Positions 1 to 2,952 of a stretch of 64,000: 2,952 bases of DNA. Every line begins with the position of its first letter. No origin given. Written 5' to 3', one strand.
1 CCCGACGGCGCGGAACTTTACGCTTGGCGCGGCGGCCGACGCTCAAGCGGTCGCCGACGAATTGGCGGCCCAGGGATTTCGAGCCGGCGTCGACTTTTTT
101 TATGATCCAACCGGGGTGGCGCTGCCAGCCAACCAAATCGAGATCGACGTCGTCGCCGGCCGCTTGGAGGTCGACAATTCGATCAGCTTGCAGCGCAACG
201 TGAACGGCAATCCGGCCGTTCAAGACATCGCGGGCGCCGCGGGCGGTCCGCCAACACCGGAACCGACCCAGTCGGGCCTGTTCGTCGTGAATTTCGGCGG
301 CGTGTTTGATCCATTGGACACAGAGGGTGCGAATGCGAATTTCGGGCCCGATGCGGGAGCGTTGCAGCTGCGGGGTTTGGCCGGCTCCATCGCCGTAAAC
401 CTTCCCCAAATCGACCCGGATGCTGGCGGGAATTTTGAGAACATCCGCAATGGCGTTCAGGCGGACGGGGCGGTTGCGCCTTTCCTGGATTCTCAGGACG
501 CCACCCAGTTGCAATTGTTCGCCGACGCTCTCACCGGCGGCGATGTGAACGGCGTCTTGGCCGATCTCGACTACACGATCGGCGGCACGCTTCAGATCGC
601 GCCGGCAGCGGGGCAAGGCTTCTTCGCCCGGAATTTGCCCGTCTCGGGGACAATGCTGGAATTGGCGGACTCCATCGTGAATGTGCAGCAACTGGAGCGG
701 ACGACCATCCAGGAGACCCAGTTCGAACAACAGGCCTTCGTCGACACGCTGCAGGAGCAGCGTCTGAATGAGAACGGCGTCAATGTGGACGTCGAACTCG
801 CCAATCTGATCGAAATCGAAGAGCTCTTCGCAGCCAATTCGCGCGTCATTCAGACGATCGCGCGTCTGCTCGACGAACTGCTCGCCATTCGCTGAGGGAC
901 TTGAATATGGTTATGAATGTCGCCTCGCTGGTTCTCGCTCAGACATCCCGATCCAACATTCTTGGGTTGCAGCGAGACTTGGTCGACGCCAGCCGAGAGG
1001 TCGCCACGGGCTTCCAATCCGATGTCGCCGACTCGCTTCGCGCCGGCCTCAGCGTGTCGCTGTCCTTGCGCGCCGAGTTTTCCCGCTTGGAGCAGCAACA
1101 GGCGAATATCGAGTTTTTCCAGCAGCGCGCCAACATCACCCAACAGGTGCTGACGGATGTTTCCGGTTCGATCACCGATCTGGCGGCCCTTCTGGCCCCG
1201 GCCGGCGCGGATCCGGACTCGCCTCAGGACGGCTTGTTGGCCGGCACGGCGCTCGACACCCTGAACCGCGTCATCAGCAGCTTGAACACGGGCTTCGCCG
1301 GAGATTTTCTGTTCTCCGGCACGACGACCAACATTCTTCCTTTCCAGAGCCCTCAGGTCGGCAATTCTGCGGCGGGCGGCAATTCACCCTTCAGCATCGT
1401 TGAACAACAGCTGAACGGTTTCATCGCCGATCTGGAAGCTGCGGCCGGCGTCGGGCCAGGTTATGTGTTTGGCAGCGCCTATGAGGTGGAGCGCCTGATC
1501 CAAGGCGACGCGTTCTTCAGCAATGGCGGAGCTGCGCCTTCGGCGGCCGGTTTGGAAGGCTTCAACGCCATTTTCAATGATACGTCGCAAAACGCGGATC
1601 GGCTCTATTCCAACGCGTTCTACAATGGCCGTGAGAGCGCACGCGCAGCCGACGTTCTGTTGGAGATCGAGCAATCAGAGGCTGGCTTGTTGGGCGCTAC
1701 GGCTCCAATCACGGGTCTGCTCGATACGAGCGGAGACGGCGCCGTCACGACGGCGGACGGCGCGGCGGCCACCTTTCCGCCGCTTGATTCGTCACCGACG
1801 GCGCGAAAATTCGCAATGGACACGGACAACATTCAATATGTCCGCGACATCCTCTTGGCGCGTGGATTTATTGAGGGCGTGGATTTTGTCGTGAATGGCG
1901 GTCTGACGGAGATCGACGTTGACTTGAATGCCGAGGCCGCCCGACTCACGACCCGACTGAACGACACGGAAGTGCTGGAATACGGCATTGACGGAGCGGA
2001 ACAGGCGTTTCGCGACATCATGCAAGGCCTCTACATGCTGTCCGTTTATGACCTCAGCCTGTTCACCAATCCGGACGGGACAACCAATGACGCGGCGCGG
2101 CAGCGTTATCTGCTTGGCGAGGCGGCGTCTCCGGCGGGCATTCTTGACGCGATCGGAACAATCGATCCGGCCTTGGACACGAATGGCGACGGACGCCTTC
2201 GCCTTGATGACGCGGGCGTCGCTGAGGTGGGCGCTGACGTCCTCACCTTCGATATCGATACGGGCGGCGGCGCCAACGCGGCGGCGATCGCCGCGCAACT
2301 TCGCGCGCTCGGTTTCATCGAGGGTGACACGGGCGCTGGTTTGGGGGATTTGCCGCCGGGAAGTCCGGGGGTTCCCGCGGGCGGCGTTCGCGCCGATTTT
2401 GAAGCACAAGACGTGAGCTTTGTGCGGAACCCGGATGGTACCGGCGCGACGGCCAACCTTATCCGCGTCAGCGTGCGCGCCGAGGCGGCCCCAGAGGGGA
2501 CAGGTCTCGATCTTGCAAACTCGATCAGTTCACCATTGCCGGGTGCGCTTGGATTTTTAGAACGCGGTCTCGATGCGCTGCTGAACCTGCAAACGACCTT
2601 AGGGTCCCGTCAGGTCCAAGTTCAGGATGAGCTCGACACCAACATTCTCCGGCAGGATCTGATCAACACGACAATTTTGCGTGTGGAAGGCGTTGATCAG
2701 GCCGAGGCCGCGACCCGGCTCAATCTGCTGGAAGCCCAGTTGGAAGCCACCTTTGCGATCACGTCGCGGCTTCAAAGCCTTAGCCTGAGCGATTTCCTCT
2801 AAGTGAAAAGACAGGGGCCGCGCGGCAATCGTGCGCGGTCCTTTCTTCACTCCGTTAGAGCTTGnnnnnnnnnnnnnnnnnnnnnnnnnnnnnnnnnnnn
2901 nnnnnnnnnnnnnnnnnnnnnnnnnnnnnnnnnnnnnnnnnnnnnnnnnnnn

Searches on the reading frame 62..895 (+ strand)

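Call 23: search_protein_families(library=pfam, proteins=[window:62-895:+], max_evalue=0.001)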
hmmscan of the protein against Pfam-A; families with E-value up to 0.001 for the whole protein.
window:62-895:+ (277 aa): 1 family
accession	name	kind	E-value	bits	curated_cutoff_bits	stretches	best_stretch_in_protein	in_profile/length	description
PF06429.18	Flg_bbr_C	-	9.7e-08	31.9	23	1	232-274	2-44/46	Flagellar basal body rod FlgEFG protein C-terminal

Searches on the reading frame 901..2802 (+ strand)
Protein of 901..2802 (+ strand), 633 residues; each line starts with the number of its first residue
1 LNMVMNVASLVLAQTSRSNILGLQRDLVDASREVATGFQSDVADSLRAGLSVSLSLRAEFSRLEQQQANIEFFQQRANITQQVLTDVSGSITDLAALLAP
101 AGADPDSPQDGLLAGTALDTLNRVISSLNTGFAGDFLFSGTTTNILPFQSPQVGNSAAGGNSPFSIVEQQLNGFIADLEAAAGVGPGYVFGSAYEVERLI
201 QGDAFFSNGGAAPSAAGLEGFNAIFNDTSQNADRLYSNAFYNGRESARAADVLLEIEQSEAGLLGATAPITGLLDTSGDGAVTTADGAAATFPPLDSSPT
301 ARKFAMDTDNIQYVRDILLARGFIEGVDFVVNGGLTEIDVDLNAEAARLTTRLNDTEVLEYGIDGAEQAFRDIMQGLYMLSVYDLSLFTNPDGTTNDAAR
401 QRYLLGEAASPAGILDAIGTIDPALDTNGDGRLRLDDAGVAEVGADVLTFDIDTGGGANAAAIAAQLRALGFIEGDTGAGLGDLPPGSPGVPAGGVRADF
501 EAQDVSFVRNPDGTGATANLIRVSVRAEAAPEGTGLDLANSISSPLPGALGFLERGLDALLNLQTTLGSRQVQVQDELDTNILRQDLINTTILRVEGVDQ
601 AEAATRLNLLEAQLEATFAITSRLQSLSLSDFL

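Call 23: search_protein_families(library=pfam, proteins=[window:901-2802:+], max_evalue=0.001)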
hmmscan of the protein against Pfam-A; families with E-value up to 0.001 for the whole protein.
window:901-2802:+ (633 aa): 2 families
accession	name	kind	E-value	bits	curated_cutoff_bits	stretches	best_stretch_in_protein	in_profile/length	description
PF00669.25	Flagellin_N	-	3.2e-12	47.1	26.6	1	9-143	3-139/139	Bacterial flagellin N-terminal helical region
PF00700.27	Flagellin_C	-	2.6e-08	34.5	23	1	557-631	8-84/86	Bacterial flagellin C-terminal helical region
